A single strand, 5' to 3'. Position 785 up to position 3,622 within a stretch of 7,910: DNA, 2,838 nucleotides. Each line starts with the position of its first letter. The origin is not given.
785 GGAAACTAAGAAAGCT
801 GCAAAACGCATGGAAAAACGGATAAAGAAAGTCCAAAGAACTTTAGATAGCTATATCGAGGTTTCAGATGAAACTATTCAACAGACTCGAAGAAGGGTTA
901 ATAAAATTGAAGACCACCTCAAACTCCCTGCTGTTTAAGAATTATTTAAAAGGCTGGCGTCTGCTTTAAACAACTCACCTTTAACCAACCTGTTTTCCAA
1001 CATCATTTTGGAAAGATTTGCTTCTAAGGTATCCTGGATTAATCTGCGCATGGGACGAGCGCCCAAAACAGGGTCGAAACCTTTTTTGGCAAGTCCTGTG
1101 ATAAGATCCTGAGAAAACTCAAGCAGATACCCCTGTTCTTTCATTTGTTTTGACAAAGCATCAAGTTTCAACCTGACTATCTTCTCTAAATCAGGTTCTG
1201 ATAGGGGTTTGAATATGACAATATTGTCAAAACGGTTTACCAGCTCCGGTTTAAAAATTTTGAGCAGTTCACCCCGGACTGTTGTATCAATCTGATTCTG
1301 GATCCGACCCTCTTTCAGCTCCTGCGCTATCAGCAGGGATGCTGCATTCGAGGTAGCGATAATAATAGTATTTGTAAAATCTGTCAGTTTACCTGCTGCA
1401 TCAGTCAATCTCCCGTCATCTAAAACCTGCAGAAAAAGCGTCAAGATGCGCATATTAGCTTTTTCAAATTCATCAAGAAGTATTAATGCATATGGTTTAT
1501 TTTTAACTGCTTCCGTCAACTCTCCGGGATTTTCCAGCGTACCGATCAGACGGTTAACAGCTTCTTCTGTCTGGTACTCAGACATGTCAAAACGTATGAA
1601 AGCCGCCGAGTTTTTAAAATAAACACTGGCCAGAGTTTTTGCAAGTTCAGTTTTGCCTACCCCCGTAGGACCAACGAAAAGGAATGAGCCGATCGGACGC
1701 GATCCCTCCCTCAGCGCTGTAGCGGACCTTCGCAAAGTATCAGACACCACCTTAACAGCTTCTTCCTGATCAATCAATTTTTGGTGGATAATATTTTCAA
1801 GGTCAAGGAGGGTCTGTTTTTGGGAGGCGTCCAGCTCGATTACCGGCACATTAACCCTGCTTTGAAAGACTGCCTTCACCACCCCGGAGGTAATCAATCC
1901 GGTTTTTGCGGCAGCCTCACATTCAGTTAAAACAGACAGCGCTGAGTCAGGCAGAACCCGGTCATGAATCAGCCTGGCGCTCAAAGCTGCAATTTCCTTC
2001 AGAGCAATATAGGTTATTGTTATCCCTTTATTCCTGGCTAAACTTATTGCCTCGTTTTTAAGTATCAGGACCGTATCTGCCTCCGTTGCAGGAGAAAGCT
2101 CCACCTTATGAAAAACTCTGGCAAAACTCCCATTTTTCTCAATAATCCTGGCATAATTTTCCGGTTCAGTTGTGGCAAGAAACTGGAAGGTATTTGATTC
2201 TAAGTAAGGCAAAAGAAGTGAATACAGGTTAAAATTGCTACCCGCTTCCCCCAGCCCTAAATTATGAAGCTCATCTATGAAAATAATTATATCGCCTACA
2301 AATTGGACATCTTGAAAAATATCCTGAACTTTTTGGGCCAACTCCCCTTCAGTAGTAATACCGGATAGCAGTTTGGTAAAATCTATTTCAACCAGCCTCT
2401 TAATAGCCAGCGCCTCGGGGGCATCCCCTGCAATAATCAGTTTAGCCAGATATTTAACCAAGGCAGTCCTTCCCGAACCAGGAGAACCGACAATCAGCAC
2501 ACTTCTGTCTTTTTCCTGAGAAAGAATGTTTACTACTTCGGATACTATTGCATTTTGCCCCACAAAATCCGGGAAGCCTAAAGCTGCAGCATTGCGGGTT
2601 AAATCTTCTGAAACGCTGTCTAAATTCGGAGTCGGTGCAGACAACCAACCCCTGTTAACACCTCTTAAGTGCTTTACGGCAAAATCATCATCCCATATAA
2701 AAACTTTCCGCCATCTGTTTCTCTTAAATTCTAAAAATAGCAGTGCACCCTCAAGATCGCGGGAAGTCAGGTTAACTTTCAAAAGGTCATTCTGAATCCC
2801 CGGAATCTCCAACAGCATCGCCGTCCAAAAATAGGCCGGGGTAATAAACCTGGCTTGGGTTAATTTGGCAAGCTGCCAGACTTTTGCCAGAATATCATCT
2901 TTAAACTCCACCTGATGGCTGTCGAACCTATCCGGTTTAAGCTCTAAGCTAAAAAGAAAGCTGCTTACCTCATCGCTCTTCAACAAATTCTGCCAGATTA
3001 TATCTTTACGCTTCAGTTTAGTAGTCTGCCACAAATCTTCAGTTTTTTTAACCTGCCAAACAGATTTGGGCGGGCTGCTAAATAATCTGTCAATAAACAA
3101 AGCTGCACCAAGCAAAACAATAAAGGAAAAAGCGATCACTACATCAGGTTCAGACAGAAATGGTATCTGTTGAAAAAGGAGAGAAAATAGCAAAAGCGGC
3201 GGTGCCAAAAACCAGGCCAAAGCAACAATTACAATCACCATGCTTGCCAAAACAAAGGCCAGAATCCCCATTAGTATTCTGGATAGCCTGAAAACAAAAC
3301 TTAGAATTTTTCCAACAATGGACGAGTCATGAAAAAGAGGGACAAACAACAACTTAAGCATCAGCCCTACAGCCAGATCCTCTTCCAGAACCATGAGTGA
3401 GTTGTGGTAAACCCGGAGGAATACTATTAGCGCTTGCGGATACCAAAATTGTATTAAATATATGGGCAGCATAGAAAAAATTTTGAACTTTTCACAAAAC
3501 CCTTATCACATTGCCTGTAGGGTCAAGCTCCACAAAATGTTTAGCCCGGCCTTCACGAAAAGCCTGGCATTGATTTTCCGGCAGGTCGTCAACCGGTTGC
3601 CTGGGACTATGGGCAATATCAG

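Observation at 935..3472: Clp/Hsp100 two-ring ATPase fused to a transmembrane N-terminus, with no M-domain and no ClpP-docking loop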

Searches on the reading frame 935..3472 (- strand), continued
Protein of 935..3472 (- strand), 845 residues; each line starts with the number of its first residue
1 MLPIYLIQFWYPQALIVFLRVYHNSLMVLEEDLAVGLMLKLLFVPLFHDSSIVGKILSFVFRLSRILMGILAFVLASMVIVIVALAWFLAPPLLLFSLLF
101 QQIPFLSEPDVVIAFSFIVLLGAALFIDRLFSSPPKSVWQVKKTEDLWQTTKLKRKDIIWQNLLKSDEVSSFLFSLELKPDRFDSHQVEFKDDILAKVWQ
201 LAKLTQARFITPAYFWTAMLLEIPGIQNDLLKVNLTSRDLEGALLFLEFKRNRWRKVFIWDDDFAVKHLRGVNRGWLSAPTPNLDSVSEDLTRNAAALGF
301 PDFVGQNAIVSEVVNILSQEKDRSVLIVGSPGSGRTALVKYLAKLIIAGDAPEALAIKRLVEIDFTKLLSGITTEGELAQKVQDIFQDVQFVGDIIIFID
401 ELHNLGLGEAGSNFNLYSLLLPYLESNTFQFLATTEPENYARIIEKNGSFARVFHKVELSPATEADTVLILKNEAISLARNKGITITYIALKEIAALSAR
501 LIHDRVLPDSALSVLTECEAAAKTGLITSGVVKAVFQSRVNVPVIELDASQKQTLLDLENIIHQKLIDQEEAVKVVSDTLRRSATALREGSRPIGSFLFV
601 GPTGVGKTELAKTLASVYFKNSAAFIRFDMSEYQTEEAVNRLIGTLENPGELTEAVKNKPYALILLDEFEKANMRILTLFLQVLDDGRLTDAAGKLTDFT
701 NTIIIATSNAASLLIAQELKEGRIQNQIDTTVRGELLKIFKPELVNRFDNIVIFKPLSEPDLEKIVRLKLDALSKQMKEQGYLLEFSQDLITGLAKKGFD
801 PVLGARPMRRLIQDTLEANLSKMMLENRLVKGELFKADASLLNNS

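Call 19: find_encoding_contigs(protein=P0076, flank=10000, max_places=2)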
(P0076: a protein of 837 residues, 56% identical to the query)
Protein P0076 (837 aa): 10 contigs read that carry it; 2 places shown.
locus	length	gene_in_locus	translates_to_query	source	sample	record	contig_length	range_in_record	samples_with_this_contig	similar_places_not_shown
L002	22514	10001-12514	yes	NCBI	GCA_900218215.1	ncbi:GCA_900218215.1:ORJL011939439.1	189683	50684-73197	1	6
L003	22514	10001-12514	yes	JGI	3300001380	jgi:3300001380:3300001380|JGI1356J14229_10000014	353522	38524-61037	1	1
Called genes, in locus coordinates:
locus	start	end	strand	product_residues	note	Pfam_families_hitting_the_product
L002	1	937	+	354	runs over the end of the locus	PF06723:MreB_Mbl, PF00022:Actin (faint), PF00012:HSP70, PF11104:PilM_2 (faint), PF14450:FtsA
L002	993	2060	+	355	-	-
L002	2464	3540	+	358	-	PF01180:DHO_dh, PF01207:Dus (faint)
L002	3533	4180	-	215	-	PF00156:Pribosyltran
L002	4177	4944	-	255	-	PF00215:OMPdecase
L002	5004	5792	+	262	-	PF04085:MreC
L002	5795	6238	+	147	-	-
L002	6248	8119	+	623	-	PF03717:PBP_dimer, PF00905:Transpeptidase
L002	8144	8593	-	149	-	-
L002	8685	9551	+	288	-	PF02481:DNA_processg_A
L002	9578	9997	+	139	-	-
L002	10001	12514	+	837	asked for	PF00005:ABC_tran (faint), PF00158:Sigma54_activat (faint), PF01078:Mg_chelatase (faint), PF00004:AAA, PF17871:AAA_lid_9, PF07724:AAA_2, PF07728:AAA_5, PF10431:ClpB_D2-small, +5 more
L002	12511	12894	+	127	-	-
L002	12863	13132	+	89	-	-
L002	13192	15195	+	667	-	PF01751:Toprim, PF01131:Topoisom_bac, PF01396:Zn_ribbon_Top1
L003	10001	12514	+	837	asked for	PF00005:ABC_tran (faint), PF00158:Sigma54_activat (faint), PF01078:Mg_chelatase (faint), PF00004:AAA, PF17871:AAA_lid_9, PF07724:AAA_2, PF07728:AAA_5, PF10431:ClpB_D2-small, +5 more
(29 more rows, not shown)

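Call 33: predict_structure(alignment_id=A2)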
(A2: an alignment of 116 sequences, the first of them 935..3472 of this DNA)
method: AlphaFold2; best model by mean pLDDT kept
length: 845 residues; sequences in the alignment: 116
mean_pLDDT: 87.9   pTM: 0.79
mean pLDDT of the five models: 87.9, 86.3, 85.7, 83.6, 82.7
residues with pLDDT >= 90: 435; 70-90: 367; 50-70: 39; < 50: 4
segments of 3 or more residues with pLDDT < 50: none
pLDDT, mean of each block of 10 residues (from residue 1): 90 94 88 76 67 82 89 95 96 92 88 94 93 88 92 93 95 95 88 94 94 96 91 92 95 86 64 56 91 86 87 92 92 93 83 80 93 91 92 90 82 84 91 91 77 90 93 93 96 93 89 95 93 87 60 82 86 90 70 90 88 88 90 91 87 87 93 90 89 84 92 87 89 92 91 89 86 90 92 85 76 88 89 90 71
secondary structure, 60 per line:
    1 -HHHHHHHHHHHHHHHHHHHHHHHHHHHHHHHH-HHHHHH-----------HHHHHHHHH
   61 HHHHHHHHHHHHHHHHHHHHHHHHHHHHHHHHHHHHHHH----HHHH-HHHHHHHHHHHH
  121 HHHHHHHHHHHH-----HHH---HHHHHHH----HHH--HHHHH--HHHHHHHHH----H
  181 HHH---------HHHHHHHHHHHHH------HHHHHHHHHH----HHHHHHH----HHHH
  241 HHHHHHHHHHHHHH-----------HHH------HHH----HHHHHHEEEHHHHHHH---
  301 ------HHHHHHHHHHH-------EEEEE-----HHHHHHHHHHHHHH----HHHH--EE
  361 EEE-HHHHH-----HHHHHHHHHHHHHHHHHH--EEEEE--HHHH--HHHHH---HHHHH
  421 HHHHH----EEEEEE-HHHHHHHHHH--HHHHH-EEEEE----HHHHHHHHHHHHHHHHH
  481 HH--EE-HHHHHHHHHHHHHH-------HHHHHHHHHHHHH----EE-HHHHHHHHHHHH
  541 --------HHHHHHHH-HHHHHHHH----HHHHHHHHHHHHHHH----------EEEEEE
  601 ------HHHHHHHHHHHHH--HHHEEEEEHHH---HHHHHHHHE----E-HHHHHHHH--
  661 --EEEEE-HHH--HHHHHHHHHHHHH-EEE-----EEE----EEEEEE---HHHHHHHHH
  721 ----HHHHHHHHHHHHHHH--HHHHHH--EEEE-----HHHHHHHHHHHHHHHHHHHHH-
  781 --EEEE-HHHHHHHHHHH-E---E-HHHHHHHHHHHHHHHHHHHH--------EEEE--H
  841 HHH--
elements in order (helices of 4 or more, strands of 3 or more residues): H2-33 H35-40 H52-99 H104-107 H109-132 H144-150 H160-164 H167-175 H180-183 H193-205 H212-221 H226-232 H237-254 H282-287 E288-290 H291-297 H307-317 E325-329 H335-348 H353-356 E359-363 H365-369 H375-392 E395-399 H402-405 H408-412 H416-425 E430-435 H437-446 H449-453 E455-459 H464-482 H488-501 H509-521 H529-540 H549-556 H558-565 H570-584 E595-600 H607-619 E625-629 H636-643 H651-658 E663-667 H674-686 E688-690 E696-698 E703-708 H712-720 H725-739 H742-747 E750-753 H759-779 E783-786 H788-798 H806-825 E834-837 H840-843
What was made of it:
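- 935..3472 (-): Complete CDS, 845 aa: membrane-anchored two-ring Clp/Hsp100-like ATPase. AF2 pLDDT 87.9 in call 33.
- On ClpB / Hsp104: AF2 shows no long coiled coil (call 33).
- Checked: AlphaFold2 (pLDDT 87.9) gives helices 2-33, 35-40, 52-99 and 109-132 (call 33).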

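Call 38: fold_search(model_id=the predicted structure, library=pdb)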
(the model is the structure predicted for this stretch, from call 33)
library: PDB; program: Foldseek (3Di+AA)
matches with E <= 10: 1521; with E <= 0.001: 984
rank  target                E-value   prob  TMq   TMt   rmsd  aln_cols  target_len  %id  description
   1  9a66_A                1.8e-47  1.00  0.59  0.61  20.9       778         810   28  Integrative model of CLPC-CLPP by crosslinking MS and deep learning (released 2024-09-18)
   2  9rai_c                1.0e-43  1.00  0.56  0.61  18.6       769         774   28  Structure of the S.aureus MecA/ClpC/ClpP degradation system (released 2025-09-10)
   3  9rai_e                1.1e-43  1.00  0.56  0.61  19.6       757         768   28  Structure of the S.aureus MecA/ClpC/ClpP degradation system (released 2025-09-10)
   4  9rai_d                2.4e-43  1.00  0.55  0.60  19.5       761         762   28  Structure of the S.aureus MecA/ClpC/ClpP degradation system (released 2025-09-10)
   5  9rai_b                4.1e-43  1.00  0.56  0.61  19.3       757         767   28  Structure of the S.aureus MecA/ClpC/ClpP degradation system (released 2025-09-10)
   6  9gi1_b                7.8e-43  1.00  0.56  0.79   4.7       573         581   35  Structure of the S.aureus MecA/ClpC/ClpP degradation system (released 2025-08-20)
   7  9gi1_e                1.1e-42  1.00  0.57  0.79   4.7       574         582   35  Structure of the S.aureus MecA/ClpC/ClpP degradation system (released 2025-08-20)
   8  6qs6_A                1.0e-41  1.00  0.56  0.79   4.5       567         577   35  ClpB (DWB and K476C mutant) bound to casein in presence of ATPgammaS - state KC-1 (released 2019-07-03)
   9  9gi1_c                1.8e-41  1.00  0.57  0.79   4.6       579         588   35  Structure of the S.aureus MecA/ClpC/ClpP degradation system (released 2025-08-20)
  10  8a8u_D                1.8e-41  1.00  0.56  0.79   4.6       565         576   35  Mycobacterium tuberculosis ClpC1 hexamer structure (released 2022-10-26)
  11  9gi1_d                2.0e-41  1.00  0.56  0.80   4.8       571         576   36  Structure of the S.aureus MecA/ClpC/ClpP degradation system (released 2025-08-20)
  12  7abr_C                2.7e-41  1.00  0.55  0.78   4.9       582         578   34  Cryo-EM structure of B. subtilis ClpC (DWB mutant) hexamer bound to a substrate polypeptide (released 2021-10-06)
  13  9if4_D                5.4e-41  1.00  0.55  0.77   4.8       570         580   34  Structure of the Mycobacterium Tuberculosis ClpC1P1P2 complex bound to the activator Bz-Leu-Leu (released 2025-08-27)
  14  8a8u_B                5.9e-41  1.00  0.55  0.78   4.7       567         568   34  Mycobacterium tuberculosis ClpC1 hexamer structure (released 2022-10-26)
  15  8xoo_O                1.1e-40  1.00  0.56  0.79   4.5       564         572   34  Cryo-EM structure of the ClpC1:ClpP1P2 degradation complex in Streptomyces hawaiiensis (released 2024-03-27)
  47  1qvr_A                4.1e-38  1.00  0.50  0.52  20.5       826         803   27  Crystal Structure Analysis of ClpB (released 2003-10-21)
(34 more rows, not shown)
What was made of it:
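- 935..3472 (-): Foldseek matches to ClpC/ClpB chains at E 1e-47 to 1e-38 in call 38.
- On Clp/Hsp100 class I (two-ring) AAA+: Foldseek TM-score ~0.8 to ClpC and ClpB D1+D2 (call 38).
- Closest known: ClpA / ClpC. Same: Good fold match to ClpC and ClpC1 hexamer chains (call 38).
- ClpC/ClpB fold for D1+D2, TM-score ~0.8: call 38. Best Foldseek hits include ClpC-ClpP complexes (call 38).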

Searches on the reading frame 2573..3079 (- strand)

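Call 13: search_protein_families(library=pfam, proteins=[window:2573-3079:-], max_evalue=10)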
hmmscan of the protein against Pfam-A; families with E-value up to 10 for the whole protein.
seq(169 aa): 1 family
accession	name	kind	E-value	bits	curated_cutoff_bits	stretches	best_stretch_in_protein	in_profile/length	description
PF18388.6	ATG29_N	-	0.21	11.9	25.7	1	3-34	17-50/54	Atg29 N-terminal domain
